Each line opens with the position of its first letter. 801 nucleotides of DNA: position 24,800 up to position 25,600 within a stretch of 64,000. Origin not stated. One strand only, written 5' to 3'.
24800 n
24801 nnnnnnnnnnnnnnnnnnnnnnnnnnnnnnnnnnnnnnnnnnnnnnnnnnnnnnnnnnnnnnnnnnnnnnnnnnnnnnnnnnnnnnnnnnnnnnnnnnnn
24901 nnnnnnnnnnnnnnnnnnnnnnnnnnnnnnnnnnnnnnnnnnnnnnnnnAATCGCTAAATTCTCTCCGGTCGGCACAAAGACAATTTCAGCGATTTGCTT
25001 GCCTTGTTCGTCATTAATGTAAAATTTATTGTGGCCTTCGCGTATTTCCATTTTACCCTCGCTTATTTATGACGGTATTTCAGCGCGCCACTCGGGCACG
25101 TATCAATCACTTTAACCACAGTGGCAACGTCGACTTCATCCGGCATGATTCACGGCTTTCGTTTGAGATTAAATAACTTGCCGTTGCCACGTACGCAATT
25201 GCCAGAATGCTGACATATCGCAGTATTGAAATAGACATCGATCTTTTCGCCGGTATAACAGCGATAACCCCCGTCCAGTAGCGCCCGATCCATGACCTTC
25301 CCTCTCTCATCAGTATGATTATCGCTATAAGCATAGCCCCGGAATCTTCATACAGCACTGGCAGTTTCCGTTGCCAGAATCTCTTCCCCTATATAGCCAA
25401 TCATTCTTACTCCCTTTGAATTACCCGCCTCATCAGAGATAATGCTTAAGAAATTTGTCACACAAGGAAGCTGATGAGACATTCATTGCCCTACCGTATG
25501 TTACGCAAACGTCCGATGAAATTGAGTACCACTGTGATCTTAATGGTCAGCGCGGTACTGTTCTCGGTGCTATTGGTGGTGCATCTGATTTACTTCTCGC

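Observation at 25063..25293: In-frame TGA at codon 48 of yjdI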

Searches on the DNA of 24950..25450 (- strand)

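Call 4: search_dna_similar(query=window:24950-25450:-, collection=ecoli_genomes, mode=near, max_rows=40, rows=spread)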
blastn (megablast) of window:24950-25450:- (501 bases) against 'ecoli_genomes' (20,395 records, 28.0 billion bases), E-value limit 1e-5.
Records with a match: 5405; places in all: 6031; records where one place covers at least 80% of the query: 5310.
Genomes with a match: 5401 of 5426; with a place that covers at least 80% of the query: 5310. Places per genome that has any: lowest 1, median 1, highest 3. On chromosomes: 6024 places; on plasmids: 7.
Best place of each record, by identity: >=99% 462; 95-99% 4940; 90-95% 3.
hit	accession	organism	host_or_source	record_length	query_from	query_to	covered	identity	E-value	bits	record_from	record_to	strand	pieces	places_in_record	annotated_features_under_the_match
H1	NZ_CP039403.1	Escherichia coli strain 382634_2f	Homo sapiens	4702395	1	501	100%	99.8%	0e+0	920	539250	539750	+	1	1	yjdI: 4Fe-4S mono-cluster protein YjdI | yjdJ: GNAT family N-acetyltransferase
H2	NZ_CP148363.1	Escherichia coli strain Z1323HEC0355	Homo sapiens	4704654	1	501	100%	99.6%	0e+0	915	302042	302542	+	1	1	yjdI: 4Fe-4S mono-cluster protein YjdI | yjdJ: GNAT family N-acetyltransferase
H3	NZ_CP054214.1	Escherichia coli strain EcPF40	Homo sapiens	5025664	1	501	100%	99.0%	0e+0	898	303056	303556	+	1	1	yjdI: 4Fe-4S mono-cluster protein YjdI | yjdJ: GNAT family N-acetyltransferase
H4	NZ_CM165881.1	Escherichia coli strain N63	Homo sapiens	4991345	1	501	100%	99.0%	0e+0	898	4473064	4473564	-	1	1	yjdI: 4Fe-4S mono-cluster protein YjdI | yjdJ: GNAT family N-acetyltransferase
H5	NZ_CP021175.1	Escherichia coli strain 5CRE51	Homo sapiens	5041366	1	501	100%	98.6%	0e+0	887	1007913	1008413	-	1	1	yjdI: 4Fe-4S mono-cluster protein YjdI | yjdJ: GNAT family N-acetyltransferase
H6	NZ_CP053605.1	Escherichia coli strain NEB_Turbo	not applicable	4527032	1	501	100%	98.6%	0e+0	887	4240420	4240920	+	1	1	yjdI: 4Fe-4S mono-cluster protein YjdI | yjdJ: GNAT family N-acetyltransferase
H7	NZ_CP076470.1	Escherichia coli strain DH5a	liquid culture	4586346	1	501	100%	98.6%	0e+0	887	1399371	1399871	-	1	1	yjdI: 4Fe-4S mono-cluster protein YjdI | yjdJ: GNAT family N-acetyltransferase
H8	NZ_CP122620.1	Escherichia coli strain ETEC4090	Sus scrofa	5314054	1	501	100%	98.6%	0e+0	887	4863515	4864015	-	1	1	yjdI: 4Fe-4S mono-cluster protein YjdI | yjdJ: GNAT family N-acetyltransferase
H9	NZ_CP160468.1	Escherichia coli strain PEC1009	Wild bird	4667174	1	501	100%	98.6%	0e+0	887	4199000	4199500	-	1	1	yjdI: 4Fe-4S mono-cluster protein YjdI | yjdJ: GNAT family N-acetyltransferase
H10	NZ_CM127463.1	Escherichia coli strain ANT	seawater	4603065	1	501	100%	98.6%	0e+0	887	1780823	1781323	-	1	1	yjdI: 4Fe-4S mono-cluster protein YjdI | yjdJ: GNAT family N-acetyltransferase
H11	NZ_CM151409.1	Escherichia coli strain DH5a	not applicable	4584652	1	501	100%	98.6%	0e+0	887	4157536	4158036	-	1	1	yjdI: 4Fe-4S mono-cluster protein YjdI | yjdJ: GNAT family N-acetyltransferase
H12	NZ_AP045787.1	Escherichia coli strain 23CRST025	Homo sapiens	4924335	1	501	100%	98.6%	0e+0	887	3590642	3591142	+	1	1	yjdI: 4Fe-4S mono-cluster protein YjdI | yjdJ: GNAT family N-acetyltransferase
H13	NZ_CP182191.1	Escherichia coli strain EC24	pig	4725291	1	501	100%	98.4%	0e+0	881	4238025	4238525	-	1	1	yjdI: 4Fe-4S mono-cluster protein YjdI | yjdJ: GNAT family N-acetyltransferase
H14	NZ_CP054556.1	Escherichia coli strain LWY24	chicken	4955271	1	501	100%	98.2%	0e+0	876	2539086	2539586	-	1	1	yjdI: 4Fe-4S mono-cluster protein YjdI | yjdJ: GNAT family N-acetyltransferase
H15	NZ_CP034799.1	Escherichia coli strain 2009C-4687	missing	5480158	1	501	100%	98.2%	0e+0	876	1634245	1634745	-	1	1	yjdI: 4Fe-4S mono-cluster protein YjdI | yjdJ: GNAT family N-acetyltransferase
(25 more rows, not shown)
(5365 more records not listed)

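Call 5: search_dna_similar(query=window:25040-25320:-, collection=ecoli_genomes, mode=near, max_rows=30, rows=best)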
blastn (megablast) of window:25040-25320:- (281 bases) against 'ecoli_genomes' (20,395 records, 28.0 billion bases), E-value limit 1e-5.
Records with a match: 5398; places in all: 5974; records where one place covers at least 80% of the query: 5336.
Genomes with a match: 5395 of 5426; with a place that covers at least 80% of the query: 5336. Places per genome that has any: lowest 1, median 1, highest 3. On chromosomes: 5968 places; on plasmids: 6.
Best place of each record, by identity: >=99% 201; 95-99% 5026; 90-95% 171.
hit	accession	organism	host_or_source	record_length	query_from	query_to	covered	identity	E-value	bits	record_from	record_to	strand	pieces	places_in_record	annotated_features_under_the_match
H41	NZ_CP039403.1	Escherichia coli strain 382634_2f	Homo sapiens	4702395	1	281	100%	99.6%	9e-143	514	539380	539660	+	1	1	yjdI: 4Fe-4S mono-cluster protein YjdI | yjdJ: GNAT family N-acetyltransferase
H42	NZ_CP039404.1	Escherichia coli strain 377323_2f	Homo sapiens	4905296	1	281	100%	99.6%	9e-143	514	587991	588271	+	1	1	yjdI: 4Fe-4S mono-cluster protein YjdI | yjdJ: GNAT family N-acetyltransferase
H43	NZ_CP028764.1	Escherichia coli strain A10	wood-wren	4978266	1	281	100%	99.6%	9e-143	514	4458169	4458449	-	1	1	yjdI: 4Fe-4S mono-cluster protein YjdI | yjdJ: GNAT family N-acetyltransferase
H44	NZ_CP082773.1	Escherichia coli O99:H6 strain CU42ET-1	Homo sapiens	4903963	1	281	100%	99.6%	9e-143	514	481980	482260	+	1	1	yjdI: 4Fe-4S mono-cluster protein YjdI | yjdJ: GNAT family N-acetyltransferase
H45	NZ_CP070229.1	Escherichia coli strain EC12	Homo sapiens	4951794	1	281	100%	99.6%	9e-143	514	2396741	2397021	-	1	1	yjdI: 4Fe-4S mono-cluster protein YjdI | yjdJ: GNAT family N-acetyltransferase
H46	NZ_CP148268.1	Escherichia coli strain Z1323PEC0014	Dog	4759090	1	281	100%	99.6%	9e-143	514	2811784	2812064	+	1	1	yjdI: 4Fe-4S mono-cluster protein YjdI | yjdJ: GNAT family N-acetyltransferase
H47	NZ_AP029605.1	Escherichia coli strain 2022H047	Homo sapiens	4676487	1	281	100%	99.6%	9e-143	514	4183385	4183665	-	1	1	yjdI: 4Fe-4S mono-cluster protein YjdI | yjdJ: GNAT family N-acetyltransferase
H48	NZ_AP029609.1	Escherichia coli strain 2022H048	Homo sapiens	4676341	1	281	100%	99.6%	9e-143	514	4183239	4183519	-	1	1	yjdI: 4Fe-4S mono-cluster protein YjdI | yjdJ: GNAT family N-acetyltransferase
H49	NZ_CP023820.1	Escherichia coli strain 7/2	Homo sapiens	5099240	1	281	100%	99.3%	4e-141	508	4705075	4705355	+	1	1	yjdI: 4Fe-4S mono-cluster protein YjdI | yjdJ: GNAT family N-acetyltransferase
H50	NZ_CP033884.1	Escherichia coli strain 50579417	Homo sapiens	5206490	1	281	100%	99.3%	4e-141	508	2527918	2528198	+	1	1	yjdI: 4Fe-4S mono-cluster protein YjdI | yjdJ: GNAT family N-acetyltransferase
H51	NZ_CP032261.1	Escherichia coli strain AR_0067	missing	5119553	1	281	100%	99.3%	4e-141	508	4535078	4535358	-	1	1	yjdI: 4Fe-4S mono-cluster protein YjdI | yjdJ: GNAT family N-acetyltransferase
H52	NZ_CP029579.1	Escherichia coli strain DA33137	Homo sapiens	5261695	1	281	100%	99.3%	4e-141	508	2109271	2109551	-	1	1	yjdI: 4Fe-4S mono-cluster protein YjdI | yjdJ: GNAT family N-acetyltransferase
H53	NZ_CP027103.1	Escherichia coli strain RM14723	dog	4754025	1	281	100%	99.3%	4e-141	508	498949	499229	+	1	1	yjdI: 4Fe-4S mono-cluster protein YjdI | yjdJ: GNAT family N-acetyltransferase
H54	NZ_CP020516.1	Escherichia coli strain 222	Homo sapiens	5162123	1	281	100%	99.3%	4e-141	508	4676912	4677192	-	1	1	yjdI: 4Fe-4S mono-cluster protein YjdI | yjdJ: GNAT family N-acetyltransferase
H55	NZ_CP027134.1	Escherichia coli strain AR_0372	missing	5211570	1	281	100%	99.3%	4e-141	508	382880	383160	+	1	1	yjdI: 4Fe-4S mono-cluster protein YjdI | yjdJ: GNAT family N-acetyltransferase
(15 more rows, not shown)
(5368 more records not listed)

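Call 6: get_annotated_region(hit=H1, flank=3000)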
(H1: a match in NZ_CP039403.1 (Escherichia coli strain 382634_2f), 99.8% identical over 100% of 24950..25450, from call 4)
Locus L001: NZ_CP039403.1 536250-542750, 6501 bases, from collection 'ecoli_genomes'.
description: Escherichia coli strain 382634_2f chromosome, complete genome
organism: Escherichia coli strain 382634_2f (NCBI taxid 562)
replicon: chromosome; assembly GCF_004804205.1
host: Homo sapiens; source: feces; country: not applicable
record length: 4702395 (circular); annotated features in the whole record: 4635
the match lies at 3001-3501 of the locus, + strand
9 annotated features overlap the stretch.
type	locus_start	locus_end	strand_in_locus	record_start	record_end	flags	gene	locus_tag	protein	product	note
CDS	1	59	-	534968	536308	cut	dcuB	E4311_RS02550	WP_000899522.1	anaerobic C4-dicarboxylate transporter DcuB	-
CDS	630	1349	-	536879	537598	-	dcuR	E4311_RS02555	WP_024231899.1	two-component system response regulator DcuR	-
CDS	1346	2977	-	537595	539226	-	dcuS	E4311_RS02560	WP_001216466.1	sensor histidine kinase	-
CDS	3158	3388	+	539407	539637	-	yjdI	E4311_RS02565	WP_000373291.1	4Fe-4S mono-cluster protein YjdI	-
CDS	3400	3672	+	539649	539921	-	yjdJ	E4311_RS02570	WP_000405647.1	GNAT family N-acetyltransferase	-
CDS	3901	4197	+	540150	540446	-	ghoS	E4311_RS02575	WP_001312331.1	type V toxin-antitoxin system endoribonuclease antitoxin GhoS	-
CDS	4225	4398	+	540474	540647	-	ghoT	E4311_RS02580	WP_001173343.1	type V toxin-antitoxin system toxin GhoT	-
CDS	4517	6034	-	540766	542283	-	lysS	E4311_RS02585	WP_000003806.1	lysine--tRNA ligase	-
CDS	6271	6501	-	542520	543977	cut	dtpC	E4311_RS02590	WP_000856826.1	dipeptide/tripeptide permease DtpC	-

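Call 7: get_annotated_region(hit=H6, flank=500)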
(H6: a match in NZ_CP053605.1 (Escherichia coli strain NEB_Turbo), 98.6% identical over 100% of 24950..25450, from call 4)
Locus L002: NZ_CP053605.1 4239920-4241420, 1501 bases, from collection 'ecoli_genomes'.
description: Escherichia coli strain NEB_Turbo chromosome, complete genome
organism: Escherichia coli strain NEB_Turbo (NCBI taxid 562)
replicon: chromosome; assembly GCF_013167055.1
host: -; source: not applicable; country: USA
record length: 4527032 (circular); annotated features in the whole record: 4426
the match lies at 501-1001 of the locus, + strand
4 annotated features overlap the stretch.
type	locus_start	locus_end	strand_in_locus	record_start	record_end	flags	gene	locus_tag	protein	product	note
CDS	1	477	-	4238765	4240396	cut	dcuS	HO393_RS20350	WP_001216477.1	sensor histidine kinase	-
CDS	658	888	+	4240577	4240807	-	yjdI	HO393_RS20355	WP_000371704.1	4Fe-4S mono-cluster protein YjdI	-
CDS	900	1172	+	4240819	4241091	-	yjdJ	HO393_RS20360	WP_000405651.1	GNAT family N-acetyltransferase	-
CDS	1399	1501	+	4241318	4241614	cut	ghoS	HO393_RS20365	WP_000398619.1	type V toxin-antitoxin system endoribonuclease antitoxin GhoS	-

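Call 9: search_dna_similar(query=window:25120-25180:-, collection=ecoli_genomes, mode=near, max_rows=15, rows=best)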
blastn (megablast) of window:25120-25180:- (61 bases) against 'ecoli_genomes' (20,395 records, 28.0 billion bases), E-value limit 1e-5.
Records with a match: 4871; places in all: 4871; records where one place covers at least 80% of the query: 4871.
Genomes with a match: 4871 of 5426; with a place that covers at least 80% of the query: 4871. Places per genome that has any: lowest 1, median 1, highest 1. On chromosomes: 4869 places; on plasmids: 2.
Best place of each record, by identity: 95-99% 4682; 90-95% 189.
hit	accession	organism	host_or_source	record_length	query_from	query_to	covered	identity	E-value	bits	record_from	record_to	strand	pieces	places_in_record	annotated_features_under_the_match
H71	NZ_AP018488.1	Escherichia coli O157:H7 strain PV15-279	Homo sapiens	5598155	1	61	100%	98.4%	2e-21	108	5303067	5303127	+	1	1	yjdI: 4Fe-4S mono-cluster protein YjdI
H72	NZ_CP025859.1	Escherichia coli strain 504239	Homo sapiens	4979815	1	61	100%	98.4%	2e-21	108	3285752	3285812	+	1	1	yjdI: 4Fe-4S mono-cluster protein YjdI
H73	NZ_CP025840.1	Escherichia coli strain 214-4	Homo sapiens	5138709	1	61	100%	98.4%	2e-21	108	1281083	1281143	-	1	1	yjdI: 4Fe-4S mono-cluster protein YjdI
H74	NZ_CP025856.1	Escherichia coli strain 504838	Homo sapiens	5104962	1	61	100%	98.4%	2e-21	108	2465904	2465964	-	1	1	yjdI: 4Fe-4S mono-cluster protein YjdI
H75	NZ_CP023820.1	Escherichia coli strain 7/2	Homo sapiens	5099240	1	61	100%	98.4%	2e-21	108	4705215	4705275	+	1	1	yjdI: 4Fe-4S mono-cluster protein YjdI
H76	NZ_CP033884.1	Escherichia coli strain 50579417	Homo sapiens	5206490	1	61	100%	98.4%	2e-21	108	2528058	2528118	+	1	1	yjdI: 4Fe-4S mono-cluster protein YjdI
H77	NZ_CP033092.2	Escherichia coli DSM 30083 = JCM 1649 = ATCC 11775 strain ...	-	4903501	1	61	100%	98.4%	2e-21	108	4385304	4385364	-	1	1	yjdI: 4Fe-4S mono-cluster protein YjdI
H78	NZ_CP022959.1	Escherichia coli ATCC 8739 strain ATCC 8739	stepwise adaptation to AgNO3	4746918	1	61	100%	98.4%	2e-21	108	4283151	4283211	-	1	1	yjdI: 4Fe-4S mono-cluster protein YjdI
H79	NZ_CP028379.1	Escherichia coli O145 str. RM9872 strain RM9872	Bos taurus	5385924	1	61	100%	98.4%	2e-21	108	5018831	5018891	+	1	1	yjdI: 4Fe-4S mono-cluster protein YjdI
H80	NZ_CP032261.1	Escherichia coli strain AR_0067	missing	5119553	1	61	100%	98.4%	2e-21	108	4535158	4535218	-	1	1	yjdI: 4Fe-4S mono-cluster protein YjdI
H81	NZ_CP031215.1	Escherichia coli strain Es_ST80_L1_NDM_10_2017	Homo sapiens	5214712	1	61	100%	98.4%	2e-21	108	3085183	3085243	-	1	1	yjdI: 4Fe-4S mono-cluster protein YjdI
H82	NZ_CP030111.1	Escherichia coli strain MCJCHV-1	Homo sapiens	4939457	1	61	100%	98.4%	2e-21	108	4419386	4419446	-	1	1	yjdI: 4Fe-4S mono-cluster protein YjdI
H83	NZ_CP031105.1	Escherichia coli strain AMSCJX02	Giant panda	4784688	1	61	100%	98.4%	2e-21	108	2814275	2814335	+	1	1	yjdI: 4Fe-4S mono-cluster protein YjdI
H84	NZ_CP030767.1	Escherichia coli strain 2017C-4109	missing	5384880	1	61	100%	98.4%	2e-21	108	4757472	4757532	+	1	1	yjdI: 4Fe-4S mono-cluster protein YjdI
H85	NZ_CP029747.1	Escherichia coli strain 2016C-3878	Homo sapiens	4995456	1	61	100%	98.4%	2e-21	108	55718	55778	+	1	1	yjdI: 4Fe-4S mono-cluster protein YjdI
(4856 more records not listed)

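Call 30: search_dna_similar(query=L014:1614-1674:+, collection=ecoli_genomes, mode=near, max_rows=8)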
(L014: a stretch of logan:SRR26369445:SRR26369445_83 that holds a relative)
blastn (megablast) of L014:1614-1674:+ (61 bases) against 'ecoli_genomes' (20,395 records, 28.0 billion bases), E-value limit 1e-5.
Records with a match: 4889; places in all: 4889; records where one place covers at least 80% of the query: 4888.
Genomes with a match: 4889 of 5426; with a place that covers at least 80% of the query: 4888. Places per genome that has any: lowest 1, median 1, highest 1. On chromosomes: 4887 places; on plasmids: 2.
Best place of each record, by identity: 95-99% 4889.
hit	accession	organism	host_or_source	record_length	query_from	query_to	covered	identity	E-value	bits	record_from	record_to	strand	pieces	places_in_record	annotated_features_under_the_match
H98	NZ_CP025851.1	Escherichia coli strain 510016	Homo sapiens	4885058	1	61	100%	98.4%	2e-21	108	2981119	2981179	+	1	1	yjdI: 4Fe-4S mono-cluster protein YjdI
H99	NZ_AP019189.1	Escherichia coli strain M217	Homo sapiens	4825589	1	61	100%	98.4%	2e-21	108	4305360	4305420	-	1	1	yjdI: 4Fe-4S mono-cluster protein YjdI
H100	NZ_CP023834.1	Escherichia coli strain 4/2-1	Homo sapiens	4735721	1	61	100%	98.4%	2e-21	108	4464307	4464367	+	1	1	yjdI: 4Fe-4S mono-cluster protein YjdI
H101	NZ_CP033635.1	Escherichia coli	chicken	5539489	1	61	100%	98.4%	2e-21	108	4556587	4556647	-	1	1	yjdI: 4Fe-4S mono-cluster protein YjdI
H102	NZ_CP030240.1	Escherichia coli strain ER1709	-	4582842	1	61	100%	98.4%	2e-21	108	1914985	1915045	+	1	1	yjdI: 4Fe-4S mono-cluster protein YjdI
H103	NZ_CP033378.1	Escherichia coli strain L73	goose anus swab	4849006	1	61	100%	98.4%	2e-21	108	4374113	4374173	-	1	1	yjdI: 4Fe-4S mono-cluster protein YjdI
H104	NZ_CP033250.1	Escherichia coli strain ECCHD184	chicken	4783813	1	61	100%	98.4%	2e-21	108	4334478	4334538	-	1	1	yjdI: 4Fe-4S mono-cluster protein YjdI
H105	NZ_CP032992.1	Escherichia coli strain W5-6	Jin River water W5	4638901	1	61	100%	98.4%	2e-21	108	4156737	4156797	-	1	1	yjdI: 4Fe-4S mono-cluster protein YjdI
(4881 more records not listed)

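Call 31: search_dna_similar(query=L020:1601-1760:+, collection=ecoli_genomes, mode=near, max_rows=12)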
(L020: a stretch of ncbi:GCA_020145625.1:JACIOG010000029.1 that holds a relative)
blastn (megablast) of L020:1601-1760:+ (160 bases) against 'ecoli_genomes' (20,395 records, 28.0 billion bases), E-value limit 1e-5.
Records with a match: 1108; places in all: 1134; records where one place covers at least 80% of the query: 1.
Genomes with a match: 1107 of 5426; with a place that covers at least 80% of the query: 1. Places per genome that has any: lowest 1, median 1, highest 3. On chromosomes: 1095 places; on plasmids: 39.
Best place of each record, by identity: >=99% 1; 95-99% 1; 90-95% 1106.
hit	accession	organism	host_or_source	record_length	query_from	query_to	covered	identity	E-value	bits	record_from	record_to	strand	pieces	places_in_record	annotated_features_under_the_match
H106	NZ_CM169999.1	Escherichia coli strain N96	Tibetan Pig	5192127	1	160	100%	100.0%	2e-77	296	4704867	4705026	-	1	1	IS3 family transposase | yjdI: 4Fe-4S mono-cluster protein YjdI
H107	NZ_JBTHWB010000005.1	Escherichia coli strain YZ3E2001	Chicken feces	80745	85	160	48%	96.1%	1e-25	124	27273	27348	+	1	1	integrase core domain-containing protein | IS3 family transposase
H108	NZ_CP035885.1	Escherichia coli strain LSN03-016011/A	Homo sapiens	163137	83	159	48%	94.8%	1e-24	121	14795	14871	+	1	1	none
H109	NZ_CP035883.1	Escherichia coli strain WS0115A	Homo sapiens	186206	83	159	48%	94.8%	1e-24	121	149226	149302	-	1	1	none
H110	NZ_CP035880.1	Escherichia coli strain DS26-1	Homo sapiens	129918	83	159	48%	94.8%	1e-24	121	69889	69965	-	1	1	none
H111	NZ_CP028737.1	Escherichia coli strain A39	Zyzomys argurus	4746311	85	160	48%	94.7%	4e-24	119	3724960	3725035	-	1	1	IS3 family transposase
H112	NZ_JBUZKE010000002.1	Escherichia coli strain E10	Homo sapiens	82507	85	160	48%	94.7%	4e-24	119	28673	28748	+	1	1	integrase core domain-containing protein | IS3 family transposase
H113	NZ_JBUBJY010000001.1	Escherichia coli strain GPEC87-32-644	chicken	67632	85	160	48%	94.7%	4e-24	119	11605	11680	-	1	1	integrase core domain-containing protein | IS3 family transposase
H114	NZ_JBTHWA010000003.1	Escherichia coli strain NY1601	Chicken feces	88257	85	160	48%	94.7%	4e-24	119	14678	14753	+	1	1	integrase core domain-containing protein | IS3 family transposase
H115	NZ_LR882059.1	Escherichia coli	Gallus gallus domesticus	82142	85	160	48%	94.7%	4e-24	119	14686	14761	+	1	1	integrase core domain-containing protein | IS3 family transposase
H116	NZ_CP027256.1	Escherichia coli strain EC11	cow dung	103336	85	160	48%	93.4%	2e-22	113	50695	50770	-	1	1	IS3-like element ISKpn37 family transposase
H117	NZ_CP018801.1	Escherichia coli strain tolC-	laboratory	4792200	85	160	48%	93.4%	2e-22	113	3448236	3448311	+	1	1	IS3-like element ISKpn37 family transposase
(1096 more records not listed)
